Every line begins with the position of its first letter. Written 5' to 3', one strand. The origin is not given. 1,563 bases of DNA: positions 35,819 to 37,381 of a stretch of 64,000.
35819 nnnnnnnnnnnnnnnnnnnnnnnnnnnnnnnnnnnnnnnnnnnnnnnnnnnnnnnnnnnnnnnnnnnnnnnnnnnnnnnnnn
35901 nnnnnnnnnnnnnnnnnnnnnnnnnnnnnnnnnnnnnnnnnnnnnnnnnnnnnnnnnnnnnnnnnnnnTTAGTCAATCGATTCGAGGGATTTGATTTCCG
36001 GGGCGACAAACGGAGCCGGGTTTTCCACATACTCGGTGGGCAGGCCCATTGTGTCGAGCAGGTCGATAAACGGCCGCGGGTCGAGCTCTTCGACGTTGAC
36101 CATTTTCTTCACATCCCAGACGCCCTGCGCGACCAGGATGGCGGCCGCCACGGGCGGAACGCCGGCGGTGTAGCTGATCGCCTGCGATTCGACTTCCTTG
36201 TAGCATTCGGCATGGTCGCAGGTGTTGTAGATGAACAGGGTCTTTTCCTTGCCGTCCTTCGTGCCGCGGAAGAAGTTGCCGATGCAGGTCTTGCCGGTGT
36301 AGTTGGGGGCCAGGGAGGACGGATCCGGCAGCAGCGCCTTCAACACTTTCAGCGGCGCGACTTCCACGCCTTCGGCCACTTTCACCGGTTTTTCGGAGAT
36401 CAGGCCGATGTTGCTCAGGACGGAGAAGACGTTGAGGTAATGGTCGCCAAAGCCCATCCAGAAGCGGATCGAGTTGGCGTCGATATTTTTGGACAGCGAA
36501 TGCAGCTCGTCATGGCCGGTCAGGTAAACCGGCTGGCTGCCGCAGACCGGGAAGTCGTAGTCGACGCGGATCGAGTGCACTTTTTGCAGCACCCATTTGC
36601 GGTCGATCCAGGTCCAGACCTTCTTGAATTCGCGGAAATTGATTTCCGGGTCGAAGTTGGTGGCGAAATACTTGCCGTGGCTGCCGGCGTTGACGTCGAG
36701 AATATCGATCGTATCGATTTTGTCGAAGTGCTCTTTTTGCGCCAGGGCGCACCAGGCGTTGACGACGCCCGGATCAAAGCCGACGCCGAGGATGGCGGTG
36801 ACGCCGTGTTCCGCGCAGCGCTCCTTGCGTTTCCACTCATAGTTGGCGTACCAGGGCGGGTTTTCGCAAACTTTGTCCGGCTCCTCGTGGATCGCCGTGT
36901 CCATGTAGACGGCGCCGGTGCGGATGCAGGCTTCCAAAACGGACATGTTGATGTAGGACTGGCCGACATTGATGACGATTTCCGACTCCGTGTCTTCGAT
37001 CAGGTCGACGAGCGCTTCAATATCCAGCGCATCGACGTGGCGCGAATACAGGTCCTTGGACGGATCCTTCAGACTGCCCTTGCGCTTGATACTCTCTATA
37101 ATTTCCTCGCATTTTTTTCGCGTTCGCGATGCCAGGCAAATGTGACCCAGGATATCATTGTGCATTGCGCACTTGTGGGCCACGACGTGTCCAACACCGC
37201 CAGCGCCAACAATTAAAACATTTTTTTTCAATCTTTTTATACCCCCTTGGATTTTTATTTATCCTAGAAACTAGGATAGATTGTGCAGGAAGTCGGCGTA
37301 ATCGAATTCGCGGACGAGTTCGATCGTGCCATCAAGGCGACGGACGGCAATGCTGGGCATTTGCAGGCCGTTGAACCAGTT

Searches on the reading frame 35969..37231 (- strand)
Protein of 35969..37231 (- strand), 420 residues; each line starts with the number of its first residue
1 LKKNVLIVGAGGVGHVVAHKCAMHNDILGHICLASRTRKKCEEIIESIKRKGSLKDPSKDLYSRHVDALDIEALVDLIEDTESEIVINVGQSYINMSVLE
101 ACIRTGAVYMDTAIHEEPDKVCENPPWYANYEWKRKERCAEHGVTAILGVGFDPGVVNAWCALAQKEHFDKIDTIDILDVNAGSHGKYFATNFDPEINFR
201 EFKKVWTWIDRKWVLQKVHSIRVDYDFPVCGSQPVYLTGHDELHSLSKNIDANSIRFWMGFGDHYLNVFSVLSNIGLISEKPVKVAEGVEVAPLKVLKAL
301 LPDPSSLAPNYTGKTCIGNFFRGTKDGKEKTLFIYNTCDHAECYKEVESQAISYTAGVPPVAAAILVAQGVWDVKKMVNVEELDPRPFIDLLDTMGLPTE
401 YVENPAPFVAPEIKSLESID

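Call 40: find_homologous_proteins(query=window:35969-37231:-)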
Query window:35969-37231:- (420 aa): 8000 proteins with E <= 0.001 among 8000 candidates; the best 120 are listed.
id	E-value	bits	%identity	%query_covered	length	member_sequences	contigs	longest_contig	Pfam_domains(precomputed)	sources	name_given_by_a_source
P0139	1.5e-267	905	91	100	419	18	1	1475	PF16653.11,PF03435.25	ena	-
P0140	7.2e-250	847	86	100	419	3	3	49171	PF16653.11,PF03435.25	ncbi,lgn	-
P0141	1.6e-249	846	86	100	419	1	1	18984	PF16653.11,PF03435.25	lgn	-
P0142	2.3e-249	845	85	100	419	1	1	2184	PF16653.11,PF03435.25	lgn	-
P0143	5.9e-249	844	83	100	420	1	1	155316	PF16653.11,PF03435.25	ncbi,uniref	ncbi:saccharopine dehydrogenase family protein [Dendrosporobacter sp. 1207_IL3150]|uniref:saccharopi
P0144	9.2e-249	843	86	100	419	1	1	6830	PF16653.11,PF03435.25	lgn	-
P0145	2.3e-248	842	84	100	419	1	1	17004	PF16653.11,PF03435.25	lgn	-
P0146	3.2e-248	842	85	100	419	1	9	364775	PF16653.11,PF03435.25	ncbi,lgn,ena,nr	ncbi:MAG: saccharopine dehydrogenase family protein [Sporomusaceae bacterium]|nr:saccharopine dehydr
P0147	3.5e-248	841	85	100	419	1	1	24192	PF16653.11,PF03435.25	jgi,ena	-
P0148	4.0e-248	841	85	100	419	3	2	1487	PF16653.11,PF03435.25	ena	-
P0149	4.2e-248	841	86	100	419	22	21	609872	PF16653.11,PF03435.25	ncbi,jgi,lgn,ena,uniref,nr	ncbi:saccharopine dehydrogenase family protein [Anaerospora hongkongensis]|uniref:saccharopine dehyd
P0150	7.2e-248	840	84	100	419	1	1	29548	PF16653.11,PF03435.25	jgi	jgi:saccharopine dehydrogenase-like NADP-dependent oxidoreductase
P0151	2.2e-247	839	84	100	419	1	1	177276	PF16653.11,PF03435.25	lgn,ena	-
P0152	2.5e-247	839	84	100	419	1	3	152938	PF16653.11,PF03435.25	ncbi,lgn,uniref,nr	ncbi:saccharopine dehydrogenase family protein [Sporomusa sphaeroides DSM 2875]|uniref:saccharopine 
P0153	2.6e-247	839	85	100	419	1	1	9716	PF16653.11,PF03435.25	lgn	-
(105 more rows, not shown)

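Call 42: find_encoding_contigs(protein=P0149, flank=10000, max_places=1)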
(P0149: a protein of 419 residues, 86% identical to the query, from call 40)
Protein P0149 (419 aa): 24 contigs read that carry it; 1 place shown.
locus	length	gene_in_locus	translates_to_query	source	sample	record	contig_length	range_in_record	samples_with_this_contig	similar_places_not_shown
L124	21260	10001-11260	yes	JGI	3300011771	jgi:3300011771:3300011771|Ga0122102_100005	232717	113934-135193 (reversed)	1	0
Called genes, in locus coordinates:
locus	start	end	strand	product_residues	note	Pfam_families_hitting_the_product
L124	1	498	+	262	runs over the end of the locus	PF01797:Y1_Tnp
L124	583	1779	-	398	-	PF03600:CitMHS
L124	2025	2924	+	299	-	PF01515:PTA_PTB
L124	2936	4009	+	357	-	PF00871:Acetate_kinase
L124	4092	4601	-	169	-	-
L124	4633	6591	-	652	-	PF07715:Plug, PF00593:TonB_dep_Rec_b-barrel, PF14905:OMP_b-brl_3 (weak)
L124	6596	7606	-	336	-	PF00891:Methyltransf_2, PF13489:Methyltransf_23, PF05175:MTS (faint), PF13649:Methyltransf_25 (weak), PF08241:Methyltransf_11 (weak), PF08242:Methyltransf_12 (weak)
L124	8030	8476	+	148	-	PF01047:MarR, PF12802:MarR_2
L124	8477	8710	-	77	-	-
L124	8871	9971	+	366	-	PF00278:Orn_DAP_Arg_deC (weak), PF02784:Orn_Arg_deC_N (faint)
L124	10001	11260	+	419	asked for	PF03435:Sacchrp_dh_NADP, PF16653:Sacchrp_dh_C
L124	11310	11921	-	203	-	PF01810:LysE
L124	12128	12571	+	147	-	PF00571:CBS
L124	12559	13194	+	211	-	PF14512:TM1586_NiRdase (faint), PF00881:Nitroreductase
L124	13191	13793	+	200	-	PF00657:Lipase_GDSL, PF13472:Lipase_GDSL_2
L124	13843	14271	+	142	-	PF01641:SelR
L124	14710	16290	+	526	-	PF00389:2-Hacid_dh, PF02826:2-Hacid_dh_C, PF03446:NAD_binding_2 (weak), PF19304:PGDH_inter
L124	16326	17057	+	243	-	PF01694:Rhomboid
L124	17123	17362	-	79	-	-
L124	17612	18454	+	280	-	PF01972:SDH_protease, PF00574:CLP_protease (weak), PF25145:NfeD1b_N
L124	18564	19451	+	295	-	PF00126:HTH_1, PF03466:LysR_substrate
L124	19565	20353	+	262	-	PF02682:CT_C_D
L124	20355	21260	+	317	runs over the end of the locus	PF02626:CT_A_B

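Call 43: find_encoding_contigs(protein=P0146, flank=10000, max_places=1)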
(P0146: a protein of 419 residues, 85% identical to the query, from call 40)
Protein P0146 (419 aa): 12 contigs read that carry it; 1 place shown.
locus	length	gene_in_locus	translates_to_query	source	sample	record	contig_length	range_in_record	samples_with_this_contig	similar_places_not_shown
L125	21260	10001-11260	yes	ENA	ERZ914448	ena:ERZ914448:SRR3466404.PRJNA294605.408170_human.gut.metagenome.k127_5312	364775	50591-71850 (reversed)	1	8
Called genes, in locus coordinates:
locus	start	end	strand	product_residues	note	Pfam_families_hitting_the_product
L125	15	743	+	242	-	PF02811:PHP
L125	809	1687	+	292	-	PF03668:RapZ-like_N, PF22740:PapZ_C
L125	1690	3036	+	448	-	PF01933:CofD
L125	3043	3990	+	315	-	PF10298:WhiA_N, PF14527:LAGLIDADG_WhiA, PF02650:HTH_WhiA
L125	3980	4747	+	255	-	PF01522:Polysacc_deac_1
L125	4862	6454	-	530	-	PF00478:IMPDH (faint), PF01645:Glu_synthase, PF01070:FMN_dh (weak), PF03060:NMO (weak)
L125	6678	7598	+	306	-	PF01515:PTA_PTB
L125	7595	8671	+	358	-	PF00871:Acetate_kinase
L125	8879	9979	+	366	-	PF00278:Orn_DAP_Arg_deC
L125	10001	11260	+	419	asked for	PF03435:Sacchrp_dh_NADP, PF16653:Sacchrp_dh_C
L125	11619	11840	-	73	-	PF13560:HTH_31, PF12844:HTH_19, PF01381:HTH_3, PF13443:HTH_26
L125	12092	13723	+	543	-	PF00672:HAMP (weak), PF00015:MCPsignal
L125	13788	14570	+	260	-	PF00378:ECH_1, PF16113:ECH_2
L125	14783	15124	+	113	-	PF12986:DUF3870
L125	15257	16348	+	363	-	PF02746:MR_MLE_N, PF13378:MR_MLE_C, PF07476:MAAL_C (weak)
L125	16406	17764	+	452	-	PF03606:DcuC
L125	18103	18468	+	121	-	PF13085:Fer2_3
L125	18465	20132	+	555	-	PF00890:FAD_binding_2, PF01266:DAO (weak), PF03486:HI0933_like (weak), PF07992:Pyr_redox_2 (faint), PF02910:Succ_DH_flav_C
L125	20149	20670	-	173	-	PF03061:4HBT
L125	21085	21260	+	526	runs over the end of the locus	PF00389:2-Hacid_dh, PF02826:2-Hacid_dh_C, PF19304:PGDH_inter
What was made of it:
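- On Horizontally acquired genomic island: Family-level relatives (L124, L125) are not syntenic there (calls 42, 43).
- Family-level relatives lack the block beside the conserved nspC-CANSDH gene pair (calls 42, 43).
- Tried and rejected: Relatives found through the CANSDH gene are not syntenic (calls 42, 43).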
